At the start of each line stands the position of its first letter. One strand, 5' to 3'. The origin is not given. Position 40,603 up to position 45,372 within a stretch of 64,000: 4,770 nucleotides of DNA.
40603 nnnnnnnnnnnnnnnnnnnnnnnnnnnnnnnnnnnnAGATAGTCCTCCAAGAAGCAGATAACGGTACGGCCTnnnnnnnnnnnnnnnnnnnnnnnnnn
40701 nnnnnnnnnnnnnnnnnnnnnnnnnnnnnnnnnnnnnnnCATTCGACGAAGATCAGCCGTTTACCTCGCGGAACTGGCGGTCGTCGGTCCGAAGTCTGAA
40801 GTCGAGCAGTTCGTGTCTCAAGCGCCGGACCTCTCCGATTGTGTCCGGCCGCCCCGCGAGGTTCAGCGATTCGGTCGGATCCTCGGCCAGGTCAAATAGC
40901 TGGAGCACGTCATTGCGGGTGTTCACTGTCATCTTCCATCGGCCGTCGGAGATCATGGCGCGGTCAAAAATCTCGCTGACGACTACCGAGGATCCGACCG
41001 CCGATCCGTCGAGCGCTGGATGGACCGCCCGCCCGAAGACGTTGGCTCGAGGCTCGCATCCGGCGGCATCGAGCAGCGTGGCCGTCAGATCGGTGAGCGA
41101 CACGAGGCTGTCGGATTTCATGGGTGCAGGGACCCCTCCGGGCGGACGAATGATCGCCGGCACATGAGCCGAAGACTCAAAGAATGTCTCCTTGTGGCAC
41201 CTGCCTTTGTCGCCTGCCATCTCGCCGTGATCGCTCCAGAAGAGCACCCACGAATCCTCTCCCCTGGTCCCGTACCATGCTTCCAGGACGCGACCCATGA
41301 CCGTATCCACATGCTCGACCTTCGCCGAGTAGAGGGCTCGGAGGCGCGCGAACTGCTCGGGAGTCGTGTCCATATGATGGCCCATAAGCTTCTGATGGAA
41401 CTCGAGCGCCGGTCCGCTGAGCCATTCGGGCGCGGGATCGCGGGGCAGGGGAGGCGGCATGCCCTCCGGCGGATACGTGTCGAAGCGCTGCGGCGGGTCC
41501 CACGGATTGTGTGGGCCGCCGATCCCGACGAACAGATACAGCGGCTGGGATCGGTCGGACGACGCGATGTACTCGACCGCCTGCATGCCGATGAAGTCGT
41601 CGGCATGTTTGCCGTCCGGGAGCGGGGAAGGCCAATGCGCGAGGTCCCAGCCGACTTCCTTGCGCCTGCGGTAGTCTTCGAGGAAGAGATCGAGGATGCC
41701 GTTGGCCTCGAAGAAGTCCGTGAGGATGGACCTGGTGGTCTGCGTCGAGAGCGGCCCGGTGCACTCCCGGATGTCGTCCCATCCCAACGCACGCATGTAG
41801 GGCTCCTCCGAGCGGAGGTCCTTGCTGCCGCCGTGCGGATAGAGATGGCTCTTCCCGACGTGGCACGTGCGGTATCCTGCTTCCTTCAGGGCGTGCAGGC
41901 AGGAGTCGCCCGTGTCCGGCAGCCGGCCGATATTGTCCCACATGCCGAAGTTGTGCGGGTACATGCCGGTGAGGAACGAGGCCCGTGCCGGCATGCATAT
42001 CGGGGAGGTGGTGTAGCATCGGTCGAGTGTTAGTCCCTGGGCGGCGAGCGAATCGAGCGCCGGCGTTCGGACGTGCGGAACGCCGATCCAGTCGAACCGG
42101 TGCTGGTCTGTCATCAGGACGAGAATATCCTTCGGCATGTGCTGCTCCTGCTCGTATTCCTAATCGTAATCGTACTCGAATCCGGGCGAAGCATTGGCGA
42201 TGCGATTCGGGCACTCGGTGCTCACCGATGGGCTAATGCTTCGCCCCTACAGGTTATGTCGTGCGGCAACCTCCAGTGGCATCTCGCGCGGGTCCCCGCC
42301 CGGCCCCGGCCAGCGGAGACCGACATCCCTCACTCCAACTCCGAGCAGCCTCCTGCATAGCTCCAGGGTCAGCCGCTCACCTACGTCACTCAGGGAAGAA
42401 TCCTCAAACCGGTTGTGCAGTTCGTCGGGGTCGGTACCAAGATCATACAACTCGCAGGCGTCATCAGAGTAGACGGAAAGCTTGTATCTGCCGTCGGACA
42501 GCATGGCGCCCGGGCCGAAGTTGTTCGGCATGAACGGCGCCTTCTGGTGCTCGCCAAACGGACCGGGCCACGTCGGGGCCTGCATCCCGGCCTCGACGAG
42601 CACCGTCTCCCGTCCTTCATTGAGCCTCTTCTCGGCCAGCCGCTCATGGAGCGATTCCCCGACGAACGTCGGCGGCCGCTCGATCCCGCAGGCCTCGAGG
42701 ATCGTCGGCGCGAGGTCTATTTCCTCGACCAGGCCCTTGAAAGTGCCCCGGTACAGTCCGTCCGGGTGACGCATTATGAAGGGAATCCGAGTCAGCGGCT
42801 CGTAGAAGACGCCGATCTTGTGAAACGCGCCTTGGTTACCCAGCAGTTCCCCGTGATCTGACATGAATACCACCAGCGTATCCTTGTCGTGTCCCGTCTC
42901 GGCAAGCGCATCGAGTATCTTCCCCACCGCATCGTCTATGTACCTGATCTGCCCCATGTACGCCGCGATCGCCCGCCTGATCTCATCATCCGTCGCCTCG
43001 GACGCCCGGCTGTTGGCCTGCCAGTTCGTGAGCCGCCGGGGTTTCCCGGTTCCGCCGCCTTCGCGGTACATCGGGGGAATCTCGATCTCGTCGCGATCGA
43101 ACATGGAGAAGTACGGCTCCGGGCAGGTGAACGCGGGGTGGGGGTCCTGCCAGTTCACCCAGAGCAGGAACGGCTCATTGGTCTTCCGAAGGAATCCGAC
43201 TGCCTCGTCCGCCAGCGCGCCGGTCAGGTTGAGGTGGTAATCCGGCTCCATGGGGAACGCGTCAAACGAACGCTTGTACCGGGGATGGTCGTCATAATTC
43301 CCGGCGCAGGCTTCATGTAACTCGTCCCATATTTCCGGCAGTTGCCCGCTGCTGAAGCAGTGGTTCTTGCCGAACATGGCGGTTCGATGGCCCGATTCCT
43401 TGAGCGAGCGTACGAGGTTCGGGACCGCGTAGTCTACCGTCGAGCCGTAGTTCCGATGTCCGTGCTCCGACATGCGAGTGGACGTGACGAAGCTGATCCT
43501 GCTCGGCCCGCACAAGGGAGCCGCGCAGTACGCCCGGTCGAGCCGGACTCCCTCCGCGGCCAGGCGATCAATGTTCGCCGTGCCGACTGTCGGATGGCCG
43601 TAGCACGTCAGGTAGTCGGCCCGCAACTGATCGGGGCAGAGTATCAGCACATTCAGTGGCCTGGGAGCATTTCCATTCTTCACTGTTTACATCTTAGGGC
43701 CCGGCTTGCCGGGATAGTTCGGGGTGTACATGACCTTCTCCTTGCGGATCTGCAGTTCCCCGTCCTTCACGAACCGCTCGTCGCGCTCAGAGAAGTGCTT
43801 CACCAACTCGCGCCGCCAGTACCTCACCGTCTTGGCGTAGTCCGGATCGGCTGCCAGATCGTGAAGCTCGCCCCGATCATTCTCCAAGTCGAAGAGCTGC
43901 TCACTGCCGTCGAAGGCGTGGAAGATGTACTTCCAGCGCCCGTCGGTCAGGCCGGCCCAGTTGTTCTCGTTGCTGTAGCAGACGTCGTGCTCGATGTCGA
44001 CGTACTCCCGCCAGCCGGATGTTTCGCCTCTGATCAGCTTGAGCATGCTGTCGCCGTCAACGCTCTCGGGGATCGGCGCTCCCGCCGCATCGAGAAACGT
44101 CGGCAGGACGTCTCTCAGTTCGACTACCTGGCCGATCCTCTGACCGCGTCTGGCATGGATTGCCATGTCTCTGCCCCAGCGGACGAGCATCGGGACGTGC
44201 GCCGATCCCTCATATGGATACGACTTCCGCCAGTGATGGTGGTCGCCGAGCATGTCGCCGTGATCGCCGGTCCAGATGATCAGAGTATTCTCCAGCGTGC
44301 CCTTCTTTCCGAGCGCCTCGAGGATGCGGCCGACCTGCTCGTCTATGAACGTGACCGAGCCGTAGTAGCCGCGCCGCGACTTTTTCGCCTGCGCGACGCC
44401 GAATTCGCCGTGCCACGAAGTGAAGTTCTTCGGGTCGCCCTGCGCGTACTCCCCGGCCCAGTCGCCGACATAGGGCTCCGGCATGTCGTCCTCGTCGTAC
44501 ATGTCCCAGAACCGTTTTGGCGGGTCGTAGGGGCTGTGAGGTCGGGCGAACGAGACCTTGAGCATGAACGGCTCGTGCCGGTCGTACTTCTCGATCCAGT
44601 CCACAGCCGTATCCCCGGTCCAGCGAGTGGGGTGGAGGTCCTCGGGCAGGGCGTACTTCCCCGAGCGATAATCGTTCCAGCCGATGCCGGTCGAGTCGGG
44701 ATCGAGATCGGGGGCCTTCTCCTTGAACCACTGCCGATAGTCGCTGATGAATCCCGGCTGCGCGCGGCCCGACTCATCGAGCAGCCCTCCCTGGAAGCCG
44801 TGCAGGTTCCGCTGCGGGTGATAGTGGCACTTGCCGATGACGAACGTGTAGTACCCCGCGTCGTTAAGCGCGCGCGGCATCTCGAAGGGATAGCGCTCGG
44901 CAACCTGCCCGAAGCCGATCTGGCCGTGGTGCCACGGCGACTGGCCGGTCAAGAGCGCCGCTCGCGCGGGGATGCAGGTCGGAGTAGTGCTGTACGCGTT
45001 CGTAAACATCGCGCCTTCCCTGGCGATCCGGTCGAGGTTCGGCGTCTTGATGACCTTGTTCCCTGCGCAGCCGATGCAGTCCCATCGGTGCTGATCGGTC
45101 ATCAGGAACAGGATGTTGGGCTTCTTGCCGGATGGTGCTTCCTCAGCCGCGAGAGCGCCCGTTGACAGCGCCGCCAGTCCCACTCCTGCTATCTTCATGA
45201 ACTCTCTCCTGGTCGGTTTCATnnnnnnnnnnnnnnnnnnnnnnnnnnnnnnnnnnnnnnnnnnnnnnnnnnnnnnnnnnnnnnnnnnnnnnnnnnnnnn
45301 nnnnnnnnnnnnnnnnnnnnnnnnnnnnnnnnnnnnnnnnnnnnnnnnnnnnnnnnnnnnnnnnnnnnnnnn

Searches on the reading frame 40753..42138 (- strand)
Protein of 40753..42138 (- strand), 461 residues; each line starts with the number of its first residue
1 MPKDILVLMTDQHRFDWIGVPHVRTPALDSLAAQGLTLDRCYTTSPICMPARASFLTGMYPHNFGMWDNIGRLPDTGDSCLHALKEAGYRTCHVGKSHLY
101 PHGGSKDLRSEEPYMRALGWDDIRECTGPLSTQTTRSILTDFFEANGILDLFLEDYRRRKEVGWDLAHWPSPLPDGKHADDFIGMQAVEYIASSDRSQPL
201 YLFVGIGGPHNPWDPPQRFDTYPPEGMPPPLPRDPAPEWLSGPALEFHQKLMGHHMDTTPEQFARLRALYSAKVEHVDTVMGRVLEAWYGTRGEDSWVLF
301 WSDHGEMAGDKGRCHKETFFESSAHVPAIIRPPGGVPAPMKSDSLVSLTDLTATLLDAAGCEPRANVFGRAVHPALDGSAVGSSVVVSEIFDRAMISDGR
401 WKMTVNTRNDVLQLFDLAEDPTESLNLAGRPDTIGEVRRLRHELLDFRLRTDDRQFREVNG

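Call 67: search_protein_families(library=pfam, proteins=[window:40753-42138:-], max_evalue=0.0001)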
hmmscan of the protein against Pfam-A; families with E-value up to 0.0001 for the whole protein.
window:40753-42138:- (461 aa): 3 families
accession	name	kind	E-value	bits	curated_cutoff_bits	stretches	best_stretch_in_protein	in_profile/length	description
PF00884.28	Sulfatase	-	4.9e-42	144.7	25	1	5-360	3-300/301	Sulfatase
PF16347.10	SGSH_C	-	1.4e-10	42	29.3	1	309-447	1-151/154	N-sulphoglucosamine sulphohydrolase, C-terminal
PF01663.27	Phosphodiest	-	3.2e-06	27.4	23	1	6-78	2-74/342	Type I phosphodiesterase / nucleotide pyrophosphatase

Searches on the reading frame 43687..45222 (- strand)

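Call 66: search_protein_families(library=pfam, proteins=[window:43687-45222:-], max_evalue=0.00001)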
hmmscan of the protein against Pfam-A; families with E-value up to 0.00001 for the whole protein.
window:43687-45222:- (511 aa): 3 families
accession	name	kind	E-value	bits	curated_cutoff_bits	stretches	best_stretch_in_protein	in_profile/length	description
PF00884.28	Sulfatase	-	8.5e-51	173.5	25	1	35-382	1-301/301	Sulfatase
PF16347.10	SGSH_C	-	2e-18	67.5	29.3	1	326-475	1-150/154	N-sulphoglucosamine sulphohydrolase, C-terminal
PF01663.27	Phosphodiest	-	1.4e-10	41.8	23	1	38-322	2-220/342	Type I phosphodiesterase / nucleotide pyrophosphatase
